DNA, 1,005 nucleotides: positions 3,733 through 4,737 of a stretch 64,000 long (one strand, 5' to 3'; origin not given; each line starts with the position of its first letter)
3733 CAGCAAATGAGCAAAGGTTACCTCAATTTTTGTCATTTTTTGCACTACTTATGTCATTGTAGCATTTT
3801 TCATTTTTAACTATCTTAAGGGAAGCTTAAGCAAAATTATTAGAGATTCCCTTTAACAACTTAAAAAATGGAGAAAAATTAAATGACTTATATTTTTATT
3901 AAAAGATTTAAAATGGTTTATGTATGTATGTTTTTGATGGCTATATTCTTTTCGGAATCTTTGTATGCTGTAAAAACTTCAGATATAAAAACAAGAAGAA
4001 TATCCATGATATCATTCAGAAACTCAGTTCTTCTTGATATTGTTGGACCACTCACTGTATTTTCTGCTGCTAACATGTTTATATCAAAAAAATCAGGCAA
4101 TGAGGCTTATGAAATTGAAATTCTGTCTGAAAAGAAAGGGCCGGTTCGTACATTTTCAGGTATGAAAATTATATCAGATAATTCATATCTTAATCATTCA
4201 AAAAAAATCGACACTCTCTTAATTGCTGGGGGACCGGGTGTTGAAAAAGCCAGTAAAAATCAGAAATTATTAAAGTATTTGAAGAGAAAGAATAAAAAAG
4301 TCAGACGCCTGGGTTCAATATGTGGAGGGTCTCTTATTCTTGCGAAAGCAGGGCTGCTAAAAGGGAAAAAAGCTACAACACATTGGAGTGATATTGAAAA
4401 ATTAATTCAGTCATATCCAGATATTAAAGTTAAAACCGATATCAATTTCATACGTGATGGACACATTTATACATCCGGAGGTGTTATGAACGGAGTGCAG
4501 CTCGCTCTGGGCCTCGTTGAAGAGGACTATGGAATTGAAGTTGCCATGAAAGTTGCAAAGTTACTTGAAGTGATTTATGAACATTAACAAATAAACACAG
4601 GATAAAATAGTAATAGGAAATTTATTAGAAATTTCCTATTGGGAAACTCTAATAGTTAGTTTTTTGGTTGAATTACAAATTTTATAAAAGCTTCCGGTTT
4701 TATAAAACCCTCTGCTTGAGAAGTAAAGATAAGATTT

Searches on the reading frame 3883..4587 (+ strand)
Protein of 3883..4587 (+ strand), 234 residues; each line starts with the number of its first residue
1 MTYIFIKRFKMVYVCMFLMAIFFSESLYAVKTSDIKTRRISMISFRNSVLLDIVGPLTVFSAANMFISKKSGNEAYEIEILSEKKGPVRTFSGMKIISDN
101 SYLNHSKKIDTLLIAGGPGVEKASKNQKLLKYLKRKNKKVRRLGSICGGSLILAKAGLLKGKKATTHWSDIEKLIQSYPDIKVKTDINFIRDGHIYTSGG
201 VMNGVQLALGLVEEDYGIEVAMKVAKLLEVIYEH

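Call 60: search_protein_families(library=pfam, proteins=[window:3883-4587:+], max_evalue=0.00001)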
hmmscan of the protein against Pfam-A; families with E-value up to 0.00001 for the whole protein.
window:3883-4587:+ (234 aa): 1 family
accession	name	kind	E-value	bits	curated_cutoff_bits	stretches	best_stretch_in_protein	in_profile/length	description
PF01965.30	DJ-1_PfpI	-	3.9e-23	82.5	26.6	1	39-213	2-164/165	DJ-1/PfpI family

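Call 89: find_encoding_contigs(protein=window:3883-4587:+, flank=10000, max_places=10)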
Protein window:3883-4587:+ (234 aa): 1 contig read that carries it; 1 place shown.
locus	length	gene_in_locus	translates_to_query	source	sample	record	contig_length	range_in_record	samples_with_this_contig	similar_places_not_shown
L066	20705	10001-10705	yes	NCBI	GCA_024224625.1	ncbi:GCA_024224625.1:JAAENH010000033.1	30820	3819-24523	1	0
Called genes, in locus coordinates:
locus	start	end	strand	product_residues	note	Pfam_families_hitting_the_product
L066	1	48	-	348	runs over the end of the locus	PF07670:Gate (faint)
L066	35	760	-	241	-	PF00590:TP_methylase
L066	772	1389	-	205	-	PF02570:CbiC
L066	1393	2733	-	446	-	PF01656:CbiA, PF13500:AAA_26, PF07685:GATase_3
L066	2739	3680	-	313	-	PF01497:Peripla_BP_2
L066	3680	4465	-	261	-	PF02463:SMC_N, PF00005:ABC_tran, PF13555:AAA_29 (weak), PF13304:AAA_21 (faint)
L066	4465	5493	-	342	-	PF01032:FecCD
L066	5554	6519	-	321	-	PF06180:CbiK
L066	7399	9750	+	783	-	PF00989:PAS, PF08448:PAS_4 (weak), PF13188:PAS_8 (faint), PF13426:PAS_9, PF08447:PAS_3, PF00512:HisKA (faint), PF02518:HATPase_c, PF00072:Response_reg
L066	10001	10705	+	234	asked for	PF01965:DJ-1_PfpI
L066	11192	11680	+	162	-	-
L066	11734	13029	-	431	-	PF02550:AcetylCoA_hydro, PF13336:AcetylCoA_hyd_C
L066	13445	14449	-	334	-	PF00072:Response_reg, PF13487:HD_5, PF01966:HD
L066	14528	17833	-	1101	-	PF13185:GAF_2 (faint), PF00512:HisKA, PF02518:HATPase_c, PF00072:Response_reg, PF23198:PDE8A_N (faint), PF00072:Response_reg, PF01627:Hpt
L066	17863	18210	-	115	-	PF01740:STAS, PF13466:STAS_2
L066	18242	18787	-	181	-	PF13581:HATPase_c_2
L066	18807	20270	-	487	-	PF17149:CHASE5, PF07228:SpoIIE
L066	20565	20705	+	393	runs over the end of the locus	PF03315:SDH_beta, PF03313:SDH_alpha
